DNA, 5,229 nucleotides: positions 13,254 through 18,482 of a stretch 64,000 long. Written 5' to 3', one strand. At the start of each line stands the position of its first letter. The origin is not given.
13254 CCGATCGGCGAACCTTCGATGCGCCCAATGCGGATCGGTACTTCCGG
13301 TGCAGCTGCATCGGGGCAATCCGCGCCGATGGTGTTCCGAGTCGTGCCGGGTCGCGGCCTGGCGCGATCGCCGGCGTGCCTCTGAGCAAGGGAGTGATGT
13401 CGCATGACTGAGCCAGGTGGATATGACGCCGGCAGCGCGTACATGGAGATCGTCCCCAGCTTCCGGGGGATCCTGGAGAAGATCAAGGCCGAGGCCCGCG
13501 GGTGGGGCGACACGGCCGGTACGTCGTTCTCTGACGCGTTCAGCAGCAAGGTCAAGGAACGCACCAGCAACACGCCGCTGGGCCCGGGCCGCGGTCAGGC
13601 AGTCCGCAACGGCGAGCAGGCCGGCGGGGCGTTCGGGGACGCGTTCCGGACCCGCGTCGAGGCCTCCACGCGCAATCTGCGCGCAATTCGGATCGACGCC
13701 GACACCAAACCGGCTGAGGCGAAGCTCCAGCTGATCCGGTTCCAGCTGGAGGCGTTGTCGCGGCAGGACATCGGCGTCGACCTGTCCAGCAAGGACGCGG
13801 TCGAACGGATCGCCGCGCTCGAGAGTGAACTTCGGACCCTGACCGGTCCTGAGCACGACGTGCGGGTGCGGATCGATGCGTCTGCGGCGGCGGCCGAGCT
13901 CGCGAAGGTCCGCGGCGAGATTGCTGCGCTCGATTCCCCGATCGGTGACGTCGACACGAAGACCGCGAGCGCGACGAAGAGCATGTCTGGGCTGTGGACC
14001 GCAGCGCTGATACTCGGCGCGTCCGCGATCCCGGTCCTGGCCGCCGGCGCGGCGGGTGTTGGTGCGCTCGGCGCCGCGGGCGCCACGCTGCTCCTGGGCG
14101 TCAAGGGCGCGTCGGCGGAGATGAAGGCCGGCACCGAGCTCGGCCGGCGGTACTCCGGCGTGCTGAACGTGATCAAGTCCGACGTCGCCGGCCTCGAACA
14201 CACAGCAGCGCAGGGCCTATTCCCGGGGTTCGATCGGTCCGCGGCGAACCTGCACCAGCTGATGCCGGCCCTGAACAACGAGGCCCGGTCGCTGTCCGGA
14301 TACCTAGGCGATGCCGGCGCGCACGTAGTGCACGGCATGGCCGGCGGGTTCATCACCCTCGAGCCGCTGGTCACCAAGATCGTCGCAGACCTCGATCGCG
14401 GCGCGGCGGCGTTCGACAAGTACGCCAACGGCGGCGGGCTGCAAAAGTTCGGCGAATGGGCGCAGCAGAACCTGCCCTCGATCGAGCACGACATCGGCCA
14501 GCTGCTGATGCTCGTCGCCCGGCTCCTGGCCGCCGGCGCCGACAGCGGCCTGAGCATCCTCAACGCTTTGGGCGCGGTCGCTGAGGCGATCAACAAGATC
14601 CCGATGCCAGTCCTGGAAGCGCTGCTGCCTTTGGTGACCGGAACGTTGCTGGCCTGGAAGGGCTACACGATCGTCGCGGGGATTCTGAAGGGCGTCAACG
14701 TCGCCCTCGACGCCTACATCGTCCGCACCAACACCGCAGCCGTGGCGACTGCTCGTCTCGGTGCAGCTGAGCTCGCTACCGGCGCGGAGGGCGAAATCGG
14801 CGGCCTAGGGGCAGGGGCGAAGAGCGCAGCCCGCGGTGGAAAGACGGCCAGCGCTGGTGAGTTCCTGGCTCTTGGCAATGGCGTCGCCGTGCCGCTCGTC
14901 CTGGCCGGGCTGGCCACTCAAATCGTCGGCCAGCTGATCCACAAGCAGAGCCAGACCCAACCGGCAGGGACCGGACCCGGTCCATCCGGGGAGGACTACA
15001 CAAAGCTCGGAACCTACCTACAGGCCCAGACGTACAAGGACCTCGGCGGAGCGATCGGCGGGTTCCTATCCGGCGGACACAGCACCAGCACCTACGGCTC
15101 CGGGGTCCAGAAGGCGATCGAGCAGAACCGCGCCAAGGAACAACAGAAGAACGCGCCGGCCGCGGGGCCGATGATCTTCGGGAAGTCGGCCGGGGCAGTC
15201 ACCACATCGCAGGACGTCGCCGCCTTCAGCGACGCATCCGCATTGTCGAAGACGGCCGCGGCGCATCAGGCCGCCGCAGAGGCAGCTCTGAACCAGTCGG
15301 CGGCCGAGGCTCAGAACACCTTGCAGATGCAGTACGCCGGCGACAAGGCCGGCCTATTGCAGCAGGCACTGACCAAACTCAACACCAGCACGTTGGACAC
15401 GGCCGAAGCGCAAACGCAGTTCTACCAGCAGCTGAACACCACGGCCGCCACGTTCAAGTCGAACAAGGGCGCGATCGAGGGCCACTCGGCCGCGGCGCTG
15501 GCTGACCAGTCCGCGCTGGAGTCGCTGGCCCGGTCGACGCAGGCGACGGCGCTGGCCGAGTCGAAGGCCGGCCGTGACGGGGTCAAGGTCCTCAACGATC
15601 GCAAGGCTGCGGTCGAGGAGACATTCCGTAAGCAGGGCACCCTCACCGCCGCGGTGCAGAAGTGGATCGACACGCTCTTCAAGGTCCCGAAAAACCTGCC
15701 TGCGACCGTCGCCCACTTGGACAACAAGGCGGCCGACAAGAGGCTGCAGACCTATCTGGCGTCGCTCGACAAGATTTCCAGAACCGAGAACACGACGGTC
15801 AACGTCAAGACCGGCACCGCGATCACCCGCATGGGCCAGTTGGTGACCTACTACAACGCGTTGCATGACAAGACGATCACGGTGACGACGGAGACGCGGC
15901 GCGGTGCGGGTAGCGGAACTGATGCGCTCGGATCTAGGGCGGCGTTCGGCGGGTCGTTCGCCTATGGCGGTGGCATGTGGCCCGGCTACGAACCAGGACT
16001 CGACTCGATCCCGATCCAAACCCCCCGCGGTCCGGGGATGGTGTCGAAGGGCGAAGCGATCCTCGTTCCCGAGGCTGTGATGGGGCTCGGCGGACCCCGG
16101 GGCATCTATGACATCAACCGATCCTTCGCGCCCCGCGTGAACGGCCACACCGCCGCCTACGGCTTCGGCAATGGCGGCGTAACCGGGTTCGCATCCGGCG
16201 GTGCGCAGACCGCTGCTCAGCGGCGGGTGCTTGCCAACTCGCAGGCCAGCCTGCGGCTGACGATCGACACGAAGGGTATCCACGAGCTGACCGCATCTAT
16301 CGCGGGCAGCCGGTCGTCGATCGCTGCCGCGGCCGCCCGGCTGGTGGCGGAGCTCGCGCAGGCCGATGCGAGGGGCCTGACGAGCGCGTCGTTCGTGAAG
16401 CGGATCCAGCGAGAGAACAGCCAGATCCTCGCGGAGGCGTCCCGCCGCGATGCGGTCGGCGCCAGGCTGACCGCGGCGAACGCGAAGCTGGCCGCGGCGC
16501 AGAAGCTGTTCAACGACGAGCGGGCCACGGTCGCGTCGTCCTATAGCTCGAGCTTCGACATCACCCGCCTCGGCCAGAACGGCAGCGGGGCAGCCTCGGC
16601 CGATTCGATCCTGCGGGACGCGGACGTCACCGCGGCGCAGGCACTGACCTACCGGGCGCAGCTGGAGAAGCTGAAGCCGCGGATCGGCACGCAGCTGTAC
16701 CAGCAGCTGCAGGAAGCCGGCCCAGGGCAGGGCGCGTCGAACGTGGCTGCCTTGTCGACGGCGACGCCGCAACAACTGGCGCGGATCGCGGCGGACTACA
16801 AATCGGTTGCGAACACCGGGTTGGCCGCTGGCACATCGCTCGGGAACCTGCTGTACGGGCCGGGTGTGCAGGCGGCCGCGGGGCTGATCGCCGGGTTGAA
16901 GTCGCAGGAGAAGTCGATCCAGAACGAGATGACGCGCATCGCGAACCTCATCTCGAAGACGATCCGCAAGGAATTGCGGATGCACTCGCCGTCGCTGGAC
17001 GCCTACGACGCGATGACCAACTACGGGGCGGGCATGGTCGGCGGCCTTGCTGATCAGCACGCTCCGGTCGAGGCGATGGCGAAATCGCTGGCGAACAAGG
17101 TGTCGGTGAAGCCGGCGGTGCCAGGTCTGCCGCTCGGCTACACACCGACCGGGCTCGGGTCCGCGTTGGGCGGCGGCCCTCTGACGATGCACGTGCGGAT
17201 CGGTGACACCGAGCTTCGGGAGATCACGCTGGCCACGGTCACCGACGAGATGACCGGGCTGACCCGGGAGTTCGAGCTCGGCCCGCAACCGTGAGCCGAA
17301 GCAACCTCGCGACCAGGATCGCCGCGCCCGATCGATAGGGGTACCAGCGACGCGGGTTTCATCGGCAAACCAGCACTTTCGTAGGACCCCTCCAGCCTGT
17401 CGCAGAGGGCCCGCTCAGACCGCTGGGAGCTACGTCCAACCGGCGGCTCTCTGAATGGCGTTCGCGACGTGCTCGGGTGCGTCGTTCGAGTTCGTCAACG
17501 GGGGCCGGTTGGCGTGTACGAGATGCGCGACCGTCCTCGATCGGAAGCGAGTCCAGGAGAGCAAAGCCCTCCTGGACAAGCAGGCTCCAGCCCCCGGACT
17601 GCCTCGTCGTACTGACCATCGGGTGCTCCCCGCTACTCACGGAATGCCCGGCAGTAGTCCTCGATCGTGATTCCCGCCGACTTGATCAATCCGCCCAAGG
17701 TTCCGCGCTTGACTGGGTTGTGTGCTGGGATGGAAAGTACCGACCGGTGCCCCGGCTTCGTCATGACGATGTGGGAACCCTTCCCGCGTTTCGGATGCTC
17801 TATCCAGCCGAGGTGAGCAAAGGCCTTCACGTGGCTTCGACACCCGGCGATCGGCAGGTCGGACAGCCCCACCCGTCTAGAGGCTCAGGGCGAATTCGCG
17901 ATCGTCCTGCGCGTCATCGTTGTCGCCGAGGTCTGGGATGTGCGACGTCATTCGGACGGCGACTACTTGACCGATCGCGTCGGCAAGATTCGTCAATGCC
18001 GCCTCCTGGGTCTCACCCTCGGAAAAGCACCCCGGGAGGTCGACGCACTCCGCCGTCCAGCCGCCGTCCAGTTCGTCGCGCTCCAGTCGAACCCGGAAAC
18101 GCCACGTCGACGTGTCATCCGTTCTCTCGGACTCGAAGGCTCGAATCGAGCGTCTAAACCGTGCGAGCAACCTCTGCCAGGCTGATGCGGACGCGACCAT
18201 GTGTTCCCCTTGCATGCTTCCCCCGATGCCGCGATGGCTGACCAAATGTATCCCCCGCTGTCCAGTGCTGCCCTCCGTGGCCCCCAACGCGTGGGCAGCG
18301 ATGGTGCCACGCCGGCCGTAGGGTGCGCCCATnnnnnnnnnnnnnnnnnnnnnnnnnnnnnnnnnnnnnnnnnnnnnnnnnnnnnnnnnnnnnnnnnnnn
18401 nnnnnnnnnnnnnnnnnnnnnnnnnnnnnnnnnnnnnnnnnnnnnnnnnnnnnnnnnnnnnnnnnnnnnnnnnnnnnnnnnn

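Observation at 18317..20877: Stand-alone SIR2_2 (putative NADase) cassette bracketed by diverged copies of a small gene: candidate defence module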

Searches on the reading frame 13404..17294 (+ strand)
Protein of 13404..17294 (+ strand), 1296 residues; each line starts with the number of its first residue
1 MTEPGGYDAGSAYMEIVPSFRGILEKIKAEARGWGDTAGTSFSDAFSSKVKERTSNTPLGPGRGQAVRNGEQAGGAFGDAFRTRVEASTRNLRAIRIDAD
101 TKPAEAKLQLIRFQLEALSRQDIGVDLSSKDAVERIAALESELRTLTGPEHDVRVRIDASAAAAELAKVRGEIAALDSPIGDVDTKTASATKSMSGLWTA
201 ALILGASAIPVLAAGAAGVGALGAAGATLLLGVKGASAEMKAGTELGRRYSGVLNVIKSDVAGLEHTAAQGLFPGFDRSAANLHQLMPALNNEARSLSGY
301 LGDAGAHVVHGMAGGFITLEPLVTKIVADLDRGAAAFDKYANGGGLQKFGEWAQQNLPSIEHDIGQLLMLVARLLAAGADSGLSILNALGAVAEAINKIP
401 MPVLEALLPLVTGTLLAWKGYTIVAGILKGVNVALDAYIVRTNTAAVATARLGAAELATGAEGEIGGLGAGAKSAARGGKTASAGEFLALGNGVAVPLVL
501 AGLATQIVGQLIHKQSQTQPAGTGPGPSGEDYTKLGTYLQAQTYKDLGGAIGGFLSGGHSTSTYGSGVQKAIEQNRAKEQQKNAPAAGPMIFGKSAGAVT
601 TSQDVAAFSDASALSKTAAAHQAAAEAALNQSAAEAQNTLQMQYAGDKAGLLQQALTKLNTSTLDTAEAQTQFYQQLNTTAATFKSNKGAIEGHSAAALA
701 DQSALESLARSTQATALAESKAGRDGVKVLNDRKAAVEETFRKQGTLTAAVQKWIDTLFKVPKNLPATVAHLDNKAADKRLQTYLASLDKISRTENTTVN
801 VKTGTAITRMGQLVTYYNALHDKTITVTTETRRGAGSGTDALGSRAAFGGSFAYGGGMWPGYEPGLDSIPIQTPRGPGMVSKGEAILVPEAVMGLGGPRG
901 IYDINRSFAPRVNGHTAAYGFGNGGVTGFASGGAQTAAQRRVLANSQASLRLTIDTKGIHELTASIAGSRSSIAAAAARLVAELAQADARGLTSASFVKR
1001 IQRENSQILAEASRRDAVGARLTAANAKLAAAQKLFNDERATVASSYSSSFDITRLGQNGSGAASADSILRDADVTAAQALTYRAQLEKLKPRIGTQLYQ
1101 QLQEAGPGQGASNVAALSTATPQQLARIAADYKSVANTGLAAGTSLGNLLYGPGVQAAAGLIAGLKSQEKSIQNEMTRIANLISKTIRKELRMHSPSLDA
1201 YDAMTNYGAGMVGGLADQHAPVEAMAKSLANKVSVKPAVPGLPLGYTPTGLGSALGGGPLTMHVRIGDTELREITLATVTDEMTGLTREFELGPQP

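Call 23: search_protein_families(library=phrogs, proteins=[window:13404-17294:+], max_evalue=0.001)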
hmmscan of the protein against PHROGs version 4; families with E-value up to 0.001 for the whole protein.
window:13404-17294:+ (1296 aa): 2 families
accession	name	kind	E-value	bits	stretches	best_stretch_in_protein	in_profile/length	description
phrog_1686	-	tail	2.4e-06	26.7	1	1122-1236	1022-1137/1224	tail length tape measure protein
phrog_1204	-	tail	7.9e-06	25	1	948-1230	1083-1371/1483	tail protein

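Call 66: search_protein_families(library=pfam, proteins=[window:13404-17294:+], max_evalue=0.001)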
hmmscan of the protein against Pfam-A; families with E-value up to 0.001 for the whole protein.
window:13404-17294:+ (1296 aa): 0 families

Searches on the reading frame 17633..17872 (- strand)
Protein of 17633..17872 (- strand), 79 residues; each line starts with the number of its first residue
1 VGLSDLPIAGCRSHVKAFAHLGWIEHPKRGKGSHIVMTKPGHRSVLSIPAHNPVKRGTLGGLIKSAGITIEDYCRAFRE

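Call 6: search_protein_families(library=pfam, proteins=[window:17633-17872:-], max_evalue=0.01)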
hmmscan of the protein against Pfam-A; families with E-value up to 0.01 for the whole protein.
window:17633-17872:- (79 aa): 1 family
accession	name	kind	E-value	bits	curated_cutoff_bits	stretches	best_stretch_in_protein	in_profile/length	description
PF07927.17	HicA_toxin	-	2.9e-12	46.9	27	1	14-68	4-58/58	HicA toxin of bacterial toxin-antitoxin,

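Call 7: search_protein_families(library=padloc, proteins=[window:17633-17872:-], max_evalue=0.01)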
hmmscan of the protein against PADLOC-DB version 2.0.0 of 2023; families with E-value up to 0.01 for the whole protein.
window:17633-17872:- (79 aa): 0 families

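Call 33: search_protein_families(library=ncbifam, proteins=[window:17633-17872:-], max_evalue=0.01)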
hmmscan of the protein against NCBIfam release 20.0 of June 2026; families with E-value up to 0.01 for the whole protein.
window:17633-17872:- (79 aa): 0 families

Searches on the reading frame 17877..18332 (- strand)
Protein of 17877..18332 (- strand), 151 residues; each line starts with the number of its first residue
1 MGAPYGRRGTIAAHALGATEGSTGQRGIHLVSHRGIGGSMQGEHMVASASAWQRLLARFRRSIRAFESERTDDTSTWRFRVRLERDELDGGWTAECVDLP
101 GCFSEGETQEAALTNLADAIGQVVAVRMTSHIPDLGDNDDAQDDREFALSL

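Call 6: search_protein_families(library=pfam, proteins=[window:17877-18332:-], max_evalue=0.01)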
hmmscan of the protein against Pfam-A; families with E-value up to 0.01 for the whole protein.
window:17877-18332:- (151 aa): 4 families
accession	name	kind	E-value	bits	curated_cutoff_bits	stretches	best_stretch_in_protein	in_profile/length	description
PF15919.11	HicB_lk_antitox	-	0.00012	22.6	27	1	83-147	5-70/123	HicB_like antitoxin of bacterial toxin-antitoxin system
PF21748.3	UPF0150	-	0.0029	17.9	27.3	1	89-130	18-59/64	UPF0150-like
PF08972.17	DUF1902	-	0.0059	17.1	22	0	81-124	4-47/74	Domain of unknown function (DUF1902)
PF24113.1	DUF7387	-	0.0063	17.3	27.9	1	87-120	19-51/85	Family of unknown function (DUF7387)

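Call 7: search_protein_families(library=padloc, proteins=[window:17877-18332:-], max_evalue=0.01)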
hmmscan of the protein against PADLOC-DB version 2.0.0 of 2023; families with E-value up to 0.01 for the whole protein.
window:17877-18332:- (151 aa): 0 families

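Call 33: search_protein_families(library=ncbifam, proteins=[window:17877-18332:-], max_evalue=0.01)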
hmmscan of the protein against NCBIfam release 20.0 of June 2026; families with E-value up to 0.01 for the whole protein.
window:17877-18332:- (151 aa): 0 families
